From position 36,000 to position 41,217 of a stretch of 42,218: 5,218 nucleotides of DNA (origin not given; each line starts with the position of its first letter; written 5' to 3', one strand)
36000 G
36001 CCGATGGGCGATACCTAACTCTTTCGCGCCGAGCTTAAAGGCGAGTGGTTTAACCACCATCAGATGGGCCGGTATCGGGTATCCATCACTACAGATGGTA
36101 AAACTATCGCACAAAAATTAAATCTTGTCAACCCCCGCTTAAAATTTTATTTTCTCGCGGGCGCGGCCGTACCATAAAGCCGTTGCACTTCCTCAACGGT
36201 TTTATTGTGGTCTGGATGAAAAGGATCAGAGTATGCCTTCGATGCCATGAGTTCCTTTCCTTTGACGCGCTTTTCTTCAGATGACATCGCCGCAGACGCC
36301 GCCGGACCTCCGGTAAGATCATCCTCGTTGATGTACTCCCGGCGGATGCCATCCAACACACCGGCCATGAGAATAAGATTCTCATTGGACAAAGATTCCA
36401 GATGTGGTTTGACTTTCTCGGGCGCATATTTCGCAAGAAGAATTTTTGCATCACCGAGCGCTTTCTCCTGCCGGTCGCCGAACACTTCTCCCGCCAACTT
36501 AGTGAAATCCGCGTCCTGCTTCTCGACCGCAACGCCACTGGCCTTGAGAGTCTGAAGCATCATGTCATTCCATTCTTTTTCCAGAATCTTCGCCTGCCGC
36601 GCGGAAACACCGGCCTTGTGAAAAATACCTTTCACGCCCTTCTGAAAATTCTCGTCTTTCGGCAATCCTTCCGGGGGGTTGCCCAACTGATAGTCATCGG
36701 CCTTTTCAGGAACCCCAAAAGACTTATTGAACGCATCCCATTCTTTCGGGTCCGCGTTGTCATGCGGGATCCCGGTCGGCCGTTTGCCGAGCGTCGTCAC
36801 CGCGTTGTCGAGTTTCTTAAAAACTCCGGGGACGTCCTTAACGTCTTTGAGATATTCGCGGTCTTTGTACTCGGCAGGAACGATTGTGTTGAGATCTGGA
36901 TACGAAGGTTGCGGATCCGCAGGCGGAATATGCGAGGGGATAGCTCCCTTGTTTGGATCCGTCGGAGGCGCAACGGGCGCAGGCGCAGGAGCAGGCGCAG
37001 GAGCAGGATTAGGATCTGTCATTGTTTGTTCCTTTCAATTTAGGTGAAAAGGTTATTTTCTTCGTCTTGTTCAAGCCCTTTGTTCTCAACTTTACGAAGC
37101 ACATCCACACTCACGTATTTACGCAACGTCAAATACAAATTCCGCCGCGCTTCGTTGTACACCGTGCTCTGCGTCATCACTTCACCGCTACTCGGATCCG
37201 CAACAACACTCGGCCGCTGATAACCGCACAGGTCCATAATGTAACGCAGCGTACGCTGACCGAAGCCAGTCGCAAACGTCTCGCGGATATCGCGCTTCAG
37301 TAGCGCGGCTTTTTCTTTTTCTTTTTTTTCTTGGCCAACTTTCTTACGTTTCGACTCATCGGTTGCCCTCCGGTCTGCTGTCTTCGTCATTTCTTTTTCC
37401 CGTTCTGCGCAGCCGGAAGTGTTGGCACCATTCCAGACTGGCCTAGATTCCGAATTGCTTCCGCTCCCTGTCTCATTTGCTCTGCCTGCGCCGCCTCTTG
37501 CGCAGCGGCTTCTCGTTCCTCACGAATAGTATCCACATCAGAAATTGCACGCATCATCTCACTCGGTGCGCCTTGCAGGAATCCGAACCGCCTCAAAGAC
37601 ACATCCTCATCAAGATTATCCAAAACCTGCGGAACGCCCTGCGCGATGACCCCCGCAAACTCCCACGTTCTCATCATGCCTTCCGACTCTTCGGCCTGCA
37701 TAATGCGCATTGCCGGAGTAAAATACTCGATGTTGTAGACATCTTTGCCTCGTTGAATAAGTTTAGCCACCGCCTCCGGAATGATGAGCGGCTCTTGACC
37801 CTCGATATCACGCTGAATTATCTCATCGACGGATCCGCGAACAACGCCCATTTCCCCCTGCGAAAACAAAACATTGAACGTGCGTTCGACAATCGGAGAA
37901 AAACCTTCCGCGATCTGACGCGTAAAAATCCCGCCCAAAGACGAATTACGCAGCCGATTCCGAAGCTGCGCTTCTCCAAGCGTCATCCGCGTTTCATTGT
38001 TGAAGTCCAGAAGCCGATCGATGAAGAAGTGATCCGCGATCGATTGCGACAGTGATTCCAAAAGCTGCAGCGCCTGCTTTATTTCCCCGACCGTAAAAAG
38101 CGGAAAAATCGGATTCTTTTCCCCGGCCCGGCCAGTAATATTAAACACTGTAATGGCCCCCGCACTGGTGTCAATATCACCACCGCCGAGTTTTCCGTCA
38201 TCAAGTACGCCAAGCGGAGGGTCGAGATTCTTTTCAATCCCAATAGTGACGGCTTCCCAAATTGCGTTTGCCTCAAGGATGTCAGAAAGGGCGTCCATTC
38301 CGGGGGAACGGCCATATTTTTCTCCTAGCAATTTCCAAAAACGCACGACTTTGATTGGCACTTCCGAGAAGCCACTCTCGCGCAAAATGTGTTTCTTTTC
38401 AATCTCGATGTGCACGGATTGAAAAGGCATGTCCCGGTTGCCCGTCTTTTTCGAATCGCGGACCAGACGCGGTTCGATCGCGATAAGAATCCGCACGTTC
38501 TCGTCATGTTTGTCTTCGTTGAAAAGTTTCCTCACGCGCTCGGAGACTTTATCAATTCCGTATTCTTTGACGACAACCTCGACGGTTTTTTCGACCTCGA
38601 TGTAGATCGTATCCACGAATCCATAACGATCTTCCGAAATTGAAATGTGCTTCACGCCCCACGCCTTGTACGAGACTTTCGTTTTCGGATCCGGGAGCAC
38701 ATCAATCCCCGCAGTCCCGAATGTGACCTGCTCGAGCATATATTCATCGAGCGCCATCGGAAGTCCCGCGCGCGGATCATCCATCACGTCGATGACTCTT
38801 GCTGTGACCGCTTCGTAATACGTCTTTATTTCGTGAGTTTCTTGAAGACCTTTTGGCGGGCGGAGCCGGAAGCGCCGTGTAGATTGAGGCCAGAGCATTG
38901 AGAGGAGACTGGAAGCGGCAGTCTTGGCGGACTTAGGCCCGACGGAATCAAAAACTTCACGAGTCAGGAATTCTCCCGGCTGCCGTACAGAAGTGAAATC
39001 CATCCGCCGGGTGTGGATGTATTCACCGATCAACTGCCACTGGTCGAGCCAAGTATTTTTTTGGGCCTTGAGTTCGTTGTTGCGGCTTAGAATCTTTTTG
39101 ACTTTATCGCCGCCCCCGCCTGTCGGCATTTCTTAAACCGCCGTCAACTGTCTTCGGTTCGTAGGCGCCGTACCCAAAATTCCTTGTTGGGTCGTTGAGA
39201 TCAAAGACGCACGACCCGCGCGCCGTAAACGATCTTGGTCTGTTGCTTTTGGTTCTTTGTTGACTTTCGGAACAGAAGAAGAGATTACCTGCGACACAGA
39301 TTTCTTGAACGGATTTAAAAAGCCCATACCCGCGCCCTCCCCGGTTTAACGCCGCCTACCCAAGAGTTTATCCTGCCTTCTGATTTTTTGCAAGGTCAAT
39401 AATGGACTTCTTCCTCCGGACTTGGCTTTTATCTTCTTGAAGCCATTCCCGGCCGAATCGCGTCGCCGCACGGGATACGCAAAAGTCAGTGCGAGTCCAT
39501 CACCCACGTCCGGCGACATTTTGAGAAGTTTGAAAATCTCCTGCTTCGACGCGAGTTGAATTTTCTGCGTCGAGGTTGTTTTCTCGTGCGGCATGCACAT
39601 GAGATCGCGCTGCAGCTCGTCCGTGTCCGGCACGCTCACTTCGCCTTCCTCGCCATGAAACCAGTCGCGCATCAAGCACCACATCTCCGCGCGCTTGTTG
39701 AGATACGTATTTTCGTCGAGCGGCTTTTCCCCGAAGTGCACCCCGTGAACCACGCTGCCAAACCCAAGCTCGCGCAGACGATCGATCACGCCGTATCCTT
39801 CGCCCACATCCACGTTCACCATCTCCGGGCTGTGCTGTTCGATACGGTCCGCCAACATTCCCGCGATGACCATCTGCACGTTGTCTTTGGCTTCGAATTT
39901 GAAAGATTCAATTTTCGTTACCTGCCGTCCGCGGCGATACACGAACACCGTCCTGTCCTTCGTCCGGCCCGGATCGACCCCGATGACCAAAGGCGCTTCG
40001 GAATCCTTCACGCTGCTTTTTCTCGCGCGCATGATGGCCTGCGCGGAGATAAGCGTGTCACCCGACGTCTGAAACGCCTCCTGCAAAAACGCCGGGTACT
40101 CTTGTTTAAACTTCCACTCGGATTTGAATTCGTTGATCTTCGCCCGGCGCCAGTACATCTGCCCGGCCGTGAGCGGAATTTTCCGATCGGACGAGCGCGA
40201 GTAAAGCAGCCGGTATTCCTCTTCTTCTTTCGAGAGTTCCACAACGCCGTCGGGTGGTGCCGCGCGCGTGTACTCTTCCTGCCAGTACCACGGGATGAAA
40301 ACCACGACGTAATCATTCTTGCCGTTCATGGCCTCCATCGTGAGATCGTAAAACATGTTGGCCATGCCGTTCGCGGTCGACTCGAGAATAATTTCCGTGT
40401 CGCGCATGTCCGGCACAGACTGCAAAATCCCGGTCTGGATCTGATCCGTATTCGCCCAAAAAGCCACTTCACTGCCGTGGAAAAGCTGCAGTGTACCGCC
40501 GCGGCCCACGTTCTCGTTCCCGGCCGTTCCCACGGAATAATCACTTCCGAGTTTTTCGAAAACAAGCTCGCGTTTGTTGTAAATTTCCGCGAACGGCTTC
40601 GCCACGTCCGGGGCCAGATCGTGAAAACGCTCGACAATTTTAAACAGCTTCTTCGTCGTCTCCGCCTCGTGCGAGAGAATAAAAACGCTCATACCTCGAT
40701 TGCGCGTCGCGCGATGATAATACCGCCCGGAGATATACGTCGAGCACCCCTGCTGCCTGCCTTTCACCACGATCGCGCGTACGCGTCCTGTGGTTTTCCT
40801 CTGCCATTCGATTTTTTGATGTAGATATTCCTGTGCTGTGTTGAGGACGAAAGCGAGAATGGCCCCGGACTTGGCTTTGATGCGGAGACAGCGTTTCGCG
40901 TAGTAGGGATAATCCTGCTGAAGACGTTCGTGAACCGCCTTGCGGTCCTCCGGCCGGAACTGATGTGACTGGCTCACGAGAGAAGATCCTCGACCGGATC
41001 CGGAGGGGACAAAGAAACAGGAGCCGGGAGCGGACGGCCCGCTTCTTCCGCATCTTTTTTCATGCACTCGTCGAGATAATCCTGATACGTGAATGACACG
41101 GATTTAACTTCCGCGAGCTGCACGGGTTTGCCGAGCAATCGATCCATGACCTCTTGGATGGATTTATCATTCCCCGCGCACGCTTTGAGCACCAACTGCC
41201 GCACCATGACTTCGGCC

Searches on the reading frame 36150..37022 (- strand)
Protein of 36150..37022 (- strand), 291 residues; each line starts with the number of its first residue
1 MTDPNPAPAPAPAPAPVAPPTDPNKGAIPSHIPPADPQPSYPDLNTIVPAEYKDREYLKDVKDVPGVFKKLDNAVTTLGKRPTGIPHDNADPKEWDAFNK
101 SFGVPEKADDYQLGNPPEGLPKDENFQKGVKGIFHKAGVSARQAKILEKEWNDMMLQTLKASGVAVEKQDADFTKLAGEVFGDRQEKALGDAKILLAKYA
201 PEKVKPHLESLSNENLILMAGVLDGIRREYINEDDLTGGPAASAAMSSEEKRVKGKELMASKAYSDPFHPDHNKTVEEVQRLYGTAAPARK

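Call 8: search_protein_families(library=phrogs, proteins=[window:36150-37022:-], max_evalue=0.01)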
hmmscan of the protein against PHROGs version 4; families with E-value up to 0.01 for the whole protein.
window:36150-37022:- (291 aa): 2 families
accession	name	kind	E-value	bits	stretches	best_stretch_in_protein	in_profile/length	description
phrog_3742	-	unknown function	8e-26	92.6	1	50-283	52-282/287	-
phrog_458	-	other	0.00044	21.3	1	89-226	74-214/246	protease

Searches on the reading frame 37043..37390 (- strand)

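Call 8: search_protein_families(library=phrogs, proteins=[window:37043-37390:-], max_evalue=0.01)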
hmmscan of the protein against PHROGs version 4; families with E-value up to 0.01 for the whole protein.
window:37043-37390:- (116 aa): 1 family
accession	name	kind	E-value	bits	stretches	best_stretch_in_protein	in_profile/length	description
phrog_528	-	unknown function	1.6e-05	25.6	1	12-93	5-79/98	-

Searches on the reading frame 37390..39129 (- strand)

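Call 8: search_protein_families(library=phrogs, proteins=[window:37390-39129:-], max_evalue=0.01)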
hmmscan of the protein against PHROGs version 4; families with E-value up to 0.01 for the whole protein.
window:37390-39129:- (580 aa): 4 families
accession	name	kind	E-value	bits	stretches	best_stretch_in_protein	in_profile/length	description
phrog_332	-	connector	1.2e-90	305.5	1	11-564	12-543/560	head-tail adaptor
phrog_21528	-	unknown function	3.7e-23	83.2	1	11-222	4-217/224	-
phrog_21643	-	unknown function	5.2e-21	76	2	450-561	138-249/268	-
phrog_449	-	connector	9.2e-19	68.3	1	9-564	4-510/520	head-tail adaptor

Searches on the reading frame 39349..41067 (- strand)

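Call 8: search_protein_families(library=phrogs, proteins=[window:39349-41067:-], max_evalue=0.01)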
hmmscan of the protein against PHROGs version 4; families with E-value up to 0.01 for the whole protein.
window:39349-41067:- (573 aa): 5 families
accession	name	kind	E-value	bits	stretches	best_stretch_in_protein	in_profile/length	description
phrog_2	-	head and packaging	1.6e-28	100.9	1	84-542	275-597/807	terminase large subunit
phrog_38407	-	unknown function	1.7e-08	34.8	1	232-350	9-130/370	-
phrog_5989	-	head and packaging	3.7e-07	30.6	1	52-266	120-309/347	terminase large subunit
phrog_26724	-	unknown function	1.3e-06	29.1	1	61-240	21-191/192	-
phrog_675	-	head and packaging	0.00046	19.6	0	328-444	324-447/576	terminase large subunit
